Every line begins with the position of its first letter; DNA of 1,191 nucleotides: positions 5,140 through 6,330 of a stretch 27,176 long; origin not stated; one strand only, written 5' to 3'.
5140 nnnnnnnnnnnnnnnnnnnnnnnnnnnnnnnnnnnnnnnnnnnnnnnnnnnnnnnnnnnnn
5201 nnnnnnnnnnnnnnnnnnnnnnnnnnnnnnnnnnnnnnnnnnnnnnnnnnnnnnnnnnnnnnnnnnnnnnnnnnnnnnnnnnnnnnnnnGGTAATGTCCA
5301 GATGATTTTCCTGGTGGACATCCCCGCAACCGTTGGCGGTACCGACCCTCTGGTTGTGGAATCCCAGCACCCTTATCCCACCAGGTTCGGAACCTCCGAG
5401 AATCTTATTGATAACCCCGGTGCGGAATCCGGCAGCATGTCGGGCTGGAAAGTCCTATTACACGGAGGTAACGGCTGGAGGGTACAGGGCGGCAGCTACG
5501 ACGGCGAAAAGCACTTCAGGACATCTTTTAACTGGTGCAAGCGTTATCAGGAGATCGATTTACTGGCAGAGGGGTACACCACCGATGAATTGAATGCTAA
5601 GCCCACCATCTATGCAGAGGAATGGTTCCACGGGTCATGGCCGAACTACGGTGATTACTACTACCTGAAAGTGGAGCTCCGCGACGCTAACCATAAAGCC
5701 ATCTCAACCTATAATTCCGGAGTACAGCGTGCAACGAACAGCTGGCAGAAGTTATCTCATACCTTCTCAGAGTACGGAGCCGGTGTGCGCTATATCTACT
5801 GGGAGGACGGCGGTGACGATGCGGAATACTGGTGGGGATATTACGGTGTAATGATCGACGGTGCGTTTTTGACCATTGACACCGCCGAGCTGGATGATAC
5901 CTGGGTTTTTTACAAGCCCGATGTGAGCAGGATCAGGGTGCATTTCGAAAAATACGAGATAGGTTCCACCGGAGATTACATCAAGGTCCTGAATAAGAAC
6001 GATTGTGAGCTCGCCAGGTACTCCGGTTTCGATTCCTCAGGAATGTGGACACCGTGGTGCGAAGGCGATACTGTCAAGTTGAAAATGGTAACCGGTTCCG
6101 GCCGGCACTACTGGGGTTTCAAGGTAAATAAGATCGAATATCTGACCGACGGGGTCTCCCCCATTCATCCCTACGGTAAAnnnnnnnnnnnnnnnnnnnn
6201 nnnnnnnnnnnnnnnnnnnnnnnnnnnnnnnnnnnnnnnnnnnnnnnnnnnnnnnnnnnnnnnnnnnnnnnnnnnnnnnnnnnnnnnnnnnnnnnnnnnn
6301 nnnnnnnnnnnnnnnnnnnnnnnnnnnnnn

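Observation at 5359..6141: FBA (Fbs1/FBXO2 N-glycan-binding) domain in a prokaryotic surface protein, apparently inserted into a CUB-like beta-sandwich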

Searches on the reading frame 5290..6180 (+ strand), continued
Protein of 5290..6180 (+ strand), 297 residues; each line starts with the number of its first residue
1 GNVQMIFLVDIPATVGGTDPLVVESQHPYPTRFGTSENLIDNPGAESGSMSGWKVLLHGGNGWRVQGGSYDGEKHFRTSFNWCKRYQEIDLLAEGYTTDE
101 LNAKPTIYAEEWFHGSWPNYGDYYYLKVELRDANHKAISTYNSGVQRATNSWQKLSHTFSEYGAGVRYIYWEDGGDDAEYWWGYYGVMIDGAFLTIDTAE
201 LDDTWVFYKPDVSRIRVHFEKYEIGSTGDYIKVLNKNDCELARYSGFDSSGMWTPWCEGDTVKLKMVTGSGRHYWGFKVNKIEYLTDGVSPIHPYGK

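Call 64: fold_search(model_id=the predicted structure, library=pdb)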
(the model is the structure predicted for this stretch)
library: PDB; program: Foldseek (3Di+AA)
matches with E <= 10: 1620; with E <= 0.001: 115
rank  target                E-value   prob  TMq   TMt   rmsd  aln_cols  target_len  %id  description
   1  1umh                  1.1e-16  1.00  0.51  0.81   1.8       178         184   33  Structural basis of sugar-recognizing ubiquitin ligase (released 2004-04-06)
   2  1umi_A                1.4e-16  1.00  0.52  0.82   1.9       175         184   33  Structural basis of sugar-recognizing ubiquitin ligase (released 2004-04-06)
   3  2rj2                  2.3e-16  1.00  0.51  0.81   2.3       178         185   34  Crystal Structure of the Sugar Recognizing SCF Ubiquitin Ligase at 1.7 Resolution (released 2008-10-14)
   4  2e33_A                2.9e-16  1.00  0.51  0.85   1.7       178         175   33  Structural basis for selection of glycosylated substrate by SCFFbs1 ubiquitin ligase (released 2007-03-20)
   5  2e31_A                3.1e-16  1.00  0.51  0.61   1.8       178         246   33  Structural basis for selection of glycosylated substrate by SCFFbs1 ubiquitin ligase (released 2007-03-20)
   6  2e32_A                1.3e-15  1.00  0.51  0.62   1.8       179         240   34  Structural basis for selection of glycosylated substrate by SCFFbs1 ubiquitin ligase (released 2007-03-20)
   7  8zuh_C                2.8e-15  1.00  0.52  0.63   1.9       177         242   32  Crystal structure of bovine Fbs2/Skp1/Man3GlcNAc2 complex (released 2024-09-04)
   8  8zuh_A                3.8e-15  1.00  0.52  0.60   1.9       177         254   32  Crystal structure of bovine Fbs2/Skp1/Man3GlcNAc2 complex (released 2024-09-04)
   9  5b4n_A                8.2e-15  1.00  0.48  0.80   3.5       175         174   32  Structure analysis of function associated loop mutant of substrate recognition domain of Fbs1 ubiquitin ligase (released 2016-09-14)
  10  3wso_A                8.6e-15  1.00  0.49  0.57   2.8       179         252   33  Crystal structure of the Skp1-FBG3 complex (released 2015-03-25)
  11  4xup_D                3.9e-08  1.00  0.36  0.34  14.2       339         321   12  Structure of the N-terminal CBM22-1-CBM22-2 tandem domain from Paenibacillus barcinonensis Xyn10C (released 2015-06-03)
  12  8ziy_A                6.1e-08  1.00  0.32  0.17  19.4       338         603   12  trypsinogen-EP-E574A (released 2025-05-21)
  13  4xup_F                7.1e-08  1.00  0.36  0.34  19.1       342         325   12  Structure of the N-terminal CBM22-1-CBM22-2 tandem domain from Paenibacillus barcinonensis Xyn10C (released 2015-06-03)
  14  4xup_B                7.9e-08  1.00  0.34  0.32  17.6       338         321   11  Structure of the N-terminal CBM22-1-CBM22-2 tandem domain from Paenibacillus barcinonensis Xyn10C (released 2015-06-03)
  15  4xup_A                9.8e-08  1.00  0.36  0.33  15.4       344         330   12  Structure of the N-terminal CBM22-1-CBM22-2 tandem domain from Paenibacillus barcinonensis Xyn10C (released 2015-06-03)
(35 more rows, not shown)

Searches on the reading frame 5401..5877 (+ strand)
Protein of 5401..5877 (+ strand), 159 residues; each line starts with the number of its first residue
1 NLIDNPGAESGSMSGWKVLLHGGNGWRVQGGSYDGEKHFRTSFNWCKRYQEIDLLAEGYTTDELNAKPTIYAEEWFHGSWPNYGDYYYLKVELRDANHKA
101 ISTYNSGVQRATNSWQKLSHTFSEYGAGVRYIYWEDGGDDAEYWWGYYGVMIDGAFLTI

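Call 5: search_protein_families(library=pfam, proteins=[window:5401-5877:+], max_evalue=0.1)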
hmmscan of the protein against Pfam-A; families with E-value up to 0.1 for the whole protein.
window:5401-5877:+ (159 aa): 1 family
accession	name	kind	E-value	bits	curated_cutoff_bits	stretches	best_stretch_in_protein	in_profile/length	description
PF04300.19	FBA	-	2.6e-32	112.4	32.4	1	1-158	9-174/175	F-box associated region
